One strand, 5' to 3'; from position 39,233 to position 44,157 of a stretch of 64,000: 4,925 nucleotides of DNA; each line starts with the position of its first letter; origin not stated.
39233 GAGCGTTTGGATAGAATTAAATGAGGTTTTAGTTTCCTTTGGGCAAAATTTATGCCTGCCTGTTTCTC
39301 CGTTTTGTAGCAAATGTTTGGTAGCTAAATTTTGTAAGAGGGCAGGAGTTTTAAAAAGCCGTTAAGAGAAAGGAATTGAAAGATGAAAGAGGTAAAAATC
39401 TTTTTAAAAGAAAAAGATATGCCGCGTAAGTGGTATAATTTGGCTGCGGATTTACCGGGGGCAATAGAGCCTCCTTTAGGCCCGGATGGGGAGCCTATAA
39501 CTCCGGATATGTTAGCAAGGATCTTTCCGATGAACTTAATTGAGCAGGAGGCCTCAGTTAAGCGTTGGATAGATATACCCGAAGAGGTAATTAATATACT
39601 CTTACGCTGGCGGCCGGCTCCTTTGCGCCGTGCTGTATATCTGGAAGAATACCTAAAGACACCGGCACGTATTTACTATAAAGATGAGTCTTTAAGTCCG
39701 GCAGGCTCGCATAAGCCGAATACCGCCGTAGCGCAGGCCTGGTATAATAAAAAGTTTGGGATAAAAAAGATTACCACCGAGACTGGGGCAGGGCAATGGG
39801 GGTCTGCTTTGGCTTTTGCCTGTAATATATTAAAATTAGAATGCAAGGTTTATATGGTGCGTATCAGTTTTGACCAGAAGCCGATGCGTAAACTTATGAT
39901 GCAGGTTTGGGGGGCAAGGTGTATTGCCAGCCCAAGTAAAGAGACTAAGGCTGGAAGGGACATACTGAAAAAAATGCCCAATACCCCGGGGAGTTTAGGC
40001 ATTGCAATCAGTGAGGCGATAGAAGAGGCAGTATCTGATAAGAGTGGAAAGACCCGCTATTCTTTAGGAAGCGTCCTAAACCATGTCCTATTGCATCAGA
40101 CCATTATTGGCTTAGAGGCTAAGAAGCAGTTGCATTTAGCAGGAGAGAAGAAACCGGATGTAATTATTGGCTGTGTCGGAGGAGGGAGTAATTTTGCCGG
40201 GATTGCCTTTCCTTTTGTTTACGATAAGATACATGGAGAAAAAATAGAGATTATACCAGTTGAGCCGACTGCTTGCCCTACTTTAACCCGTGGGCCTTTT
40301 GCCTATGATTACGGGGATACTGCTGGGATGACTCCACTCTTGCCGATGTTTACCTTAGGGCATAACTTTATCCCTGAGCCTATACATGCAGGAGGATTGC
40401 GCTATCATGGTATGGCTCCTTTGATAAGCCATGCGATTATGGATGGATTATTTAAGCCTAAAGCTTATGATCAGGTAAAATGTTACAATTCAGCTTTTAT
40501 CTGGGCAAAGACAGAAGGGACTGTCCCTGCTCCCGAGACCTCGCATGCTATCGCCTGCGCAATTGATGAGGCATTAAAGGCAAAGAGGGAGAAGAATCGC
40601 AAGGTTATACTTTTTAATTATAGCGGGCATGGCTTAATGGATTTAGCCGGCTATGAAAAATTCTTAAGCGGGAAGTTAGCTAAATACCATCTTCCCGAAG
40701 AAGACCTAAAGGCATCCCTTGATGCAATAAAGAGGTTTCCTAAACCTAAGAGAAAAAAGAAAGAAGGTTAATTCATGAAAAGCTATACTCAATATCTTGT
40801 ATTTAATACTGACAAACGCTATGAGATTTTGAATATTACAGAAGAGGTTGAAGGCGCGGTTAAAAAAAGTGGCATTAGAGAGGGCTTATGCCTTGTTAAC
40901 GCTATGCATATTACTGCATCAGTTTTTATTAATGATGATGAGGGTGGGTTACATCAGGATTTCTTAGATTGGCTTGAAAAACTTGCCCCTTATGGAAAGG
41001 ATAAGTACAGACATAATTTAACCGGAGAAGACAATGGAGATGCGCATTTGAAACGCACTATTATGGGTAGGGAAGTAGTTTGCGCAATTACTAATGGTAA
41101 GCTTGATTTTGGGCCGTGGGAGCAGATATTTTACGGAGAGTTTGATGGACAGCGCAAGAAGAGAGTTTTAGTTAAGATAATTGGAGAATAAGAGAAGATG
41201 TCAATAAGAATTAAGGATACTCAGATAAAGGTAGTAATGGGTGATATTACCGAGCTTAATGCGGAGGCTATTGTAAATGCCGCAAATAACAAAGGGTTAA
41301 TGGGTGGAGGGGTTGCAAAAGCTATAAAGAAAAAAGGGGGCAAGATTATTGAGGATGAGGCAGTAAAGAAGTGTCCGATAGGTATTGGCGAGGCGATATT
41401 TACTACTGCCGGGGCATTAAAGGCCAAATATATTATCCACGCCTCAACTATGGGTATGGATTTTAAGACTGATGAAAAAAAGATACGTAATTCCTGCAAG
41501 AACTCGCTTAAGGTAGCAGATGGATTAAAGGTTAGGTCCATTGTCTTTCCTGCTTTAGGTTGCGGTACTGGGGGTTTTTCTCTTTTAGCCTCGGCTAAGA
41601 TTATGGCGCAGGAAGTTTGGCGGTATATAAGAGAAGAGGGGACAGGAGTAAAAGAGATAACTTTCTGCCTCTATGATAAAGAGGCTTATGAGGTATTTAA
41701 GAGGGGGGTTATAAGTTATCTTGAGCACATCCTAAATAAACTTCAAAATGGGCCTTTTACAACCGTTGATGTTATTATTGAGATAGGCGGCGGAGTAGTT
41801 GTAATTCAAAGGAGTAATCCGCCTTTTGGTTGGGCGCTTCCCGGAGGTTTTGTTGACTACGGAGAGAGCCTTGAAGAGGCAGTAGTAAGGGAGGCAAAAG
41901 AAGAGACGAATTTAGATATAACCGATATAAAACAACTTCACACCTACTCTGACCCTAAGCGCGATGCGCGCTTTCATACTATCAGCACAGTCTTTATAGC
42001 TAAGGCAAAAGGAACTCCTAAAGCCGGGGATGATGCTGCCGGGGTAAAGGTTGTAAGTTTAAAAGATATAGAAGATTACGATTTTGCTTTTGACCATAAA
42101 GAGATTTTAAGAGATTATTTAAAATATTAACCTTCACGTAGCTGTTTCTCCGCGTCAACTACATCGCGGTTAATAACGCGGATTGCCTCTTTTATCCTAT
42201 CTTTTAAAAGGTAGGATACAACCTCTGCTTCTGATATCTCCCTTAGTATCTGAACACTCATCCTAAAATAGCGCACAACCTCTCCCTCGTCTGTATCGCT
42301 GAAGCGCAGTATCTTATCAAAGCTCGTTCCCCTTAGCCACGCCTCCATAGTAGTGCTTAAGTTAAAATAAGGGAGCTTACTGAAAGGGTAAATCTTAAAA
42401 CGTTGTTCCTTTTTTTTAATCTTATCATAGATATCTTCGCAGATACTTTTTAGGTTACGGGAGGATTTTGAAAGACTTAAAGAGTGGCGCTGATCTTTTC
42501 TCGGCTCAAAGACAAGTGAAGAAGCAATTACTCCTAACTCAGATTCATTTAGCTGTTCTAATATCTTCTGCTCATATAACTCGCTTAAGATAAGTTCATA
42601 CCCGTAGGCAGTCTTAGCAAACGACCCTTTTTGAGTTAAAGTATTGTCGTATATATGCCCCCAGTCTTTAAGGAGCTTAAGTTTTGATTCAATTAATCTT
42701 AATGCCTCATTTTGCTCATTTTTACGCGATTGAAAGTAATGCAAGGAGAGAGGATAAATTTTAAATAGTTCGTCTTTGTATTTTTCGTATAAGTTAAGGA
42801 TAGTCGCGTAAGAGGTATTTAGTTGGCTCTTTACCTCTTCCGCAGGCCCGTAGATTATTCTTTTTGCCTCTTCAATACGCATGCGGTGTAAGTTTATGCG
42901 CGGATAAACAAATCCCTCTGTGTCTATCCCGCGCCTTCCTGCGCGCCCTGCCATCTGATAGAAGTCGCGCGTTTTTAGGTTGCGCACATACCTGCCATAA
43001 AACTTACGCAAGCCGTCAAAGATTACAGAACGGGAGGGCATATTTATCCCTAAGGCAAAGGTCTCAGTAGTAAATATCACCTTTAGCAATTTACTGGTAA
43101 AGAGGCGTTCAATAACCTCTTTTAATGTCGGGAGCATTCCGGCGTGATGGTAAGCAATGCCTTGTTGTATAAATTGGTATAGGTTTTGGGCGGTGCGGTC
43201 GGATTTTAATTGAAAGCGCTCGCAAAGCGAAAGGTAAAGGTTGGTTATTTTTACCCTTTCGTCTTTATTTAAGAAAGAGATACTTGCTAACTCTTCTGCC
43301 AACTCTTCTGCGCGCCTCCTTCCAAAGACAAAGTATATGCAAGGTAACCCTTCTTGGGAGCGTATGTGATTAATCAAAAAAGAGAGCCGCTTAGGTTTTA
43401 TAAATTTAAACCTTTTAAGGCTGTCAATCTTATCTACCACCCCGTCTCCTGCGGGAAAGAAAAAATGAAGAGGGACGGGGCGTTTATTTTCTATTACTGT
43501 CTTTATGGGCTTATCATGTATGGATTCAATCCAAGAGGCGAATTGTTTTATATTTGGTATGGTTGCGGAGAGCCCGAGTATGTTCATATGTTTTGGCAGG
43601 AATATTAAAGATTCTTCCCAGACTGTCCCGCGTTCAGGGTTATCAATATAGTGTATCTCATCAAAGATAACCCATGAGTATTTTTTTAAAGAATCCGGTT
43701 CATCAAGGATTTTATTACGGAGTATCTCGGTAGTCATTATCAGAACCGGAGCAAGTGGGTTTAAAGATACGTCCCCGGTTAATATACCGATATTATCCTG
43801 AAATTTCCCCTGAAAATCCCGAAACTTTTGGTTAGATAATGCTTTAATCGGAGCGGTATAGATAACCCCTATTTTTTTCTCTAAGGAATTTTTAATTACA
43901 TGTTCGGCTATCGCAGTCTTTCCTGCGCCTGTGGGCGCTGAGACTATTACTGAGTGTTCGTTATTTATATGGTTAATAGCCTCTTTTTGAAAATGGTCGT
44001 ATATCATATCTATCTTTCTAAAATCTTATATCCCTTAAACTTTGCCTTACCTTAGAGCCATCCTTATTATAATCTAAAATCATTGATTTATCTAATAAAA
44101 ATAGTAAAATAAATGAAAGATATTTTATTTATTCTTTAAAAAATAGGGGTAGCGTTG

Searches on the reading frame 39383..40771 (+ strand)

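Call 51: search_protein_families(library=pfam, proteins=[window:39383-40771:+], max_evalue=0.0001)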
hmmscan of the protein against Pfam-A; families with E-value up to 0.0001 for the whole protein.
window:39383-40771:+ (462 aa): 1 family
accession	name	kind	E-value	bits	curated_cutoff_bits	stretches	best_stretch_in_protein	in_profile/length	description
PF00291.31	PALP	-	1.4e-31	110.4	35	1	74-412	3-292/295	Pyridoxal-phosphate dependent enzyme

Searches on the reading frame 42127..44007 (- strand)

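Call 51: search_protein_families(library=pfam, proteins=[window:42127-44007:-], max_evalue=0.0001)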
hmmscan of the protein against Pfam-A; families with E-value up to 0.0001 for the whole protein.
window:42127-44007:- (626 aa): 7 families
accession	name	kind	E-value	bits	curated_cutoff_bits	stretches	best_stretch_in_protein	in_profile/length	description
PF00270.35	DEAD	-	1.4e-27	96.9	26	1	6-155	3-166/167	DEAD/DEAH box helicase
PF08148.17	DSHCT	-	8.7e-26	91.2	22.7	1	454-618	1-171/172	DSHCT (NUC185) domain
PF04851.21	ResIII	-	2.4e-13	50.7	22.5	1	6-151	7-163/164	Type III restriction enzyme, res subunit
PF00271.37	Helicase_C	-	5.9e-08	33.4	23.5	1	279-360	33-110/110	Helicase conserved C-terminal domain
PF01637.24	ATPase_2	-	5.3e-06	26.8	33.2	1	19-121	22-122/225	ATPase domain predominantly from Archaea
PF20720.3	nSTAND3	-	7.1e-06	26.2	27.2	1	8-56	8-56/155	Novel STAND NTPase 3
PF22527.2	DEXQc_Suv3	-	1.2e-05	25.3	27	1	22-157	18-142/154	DEXQ-box helicase domain of Suv3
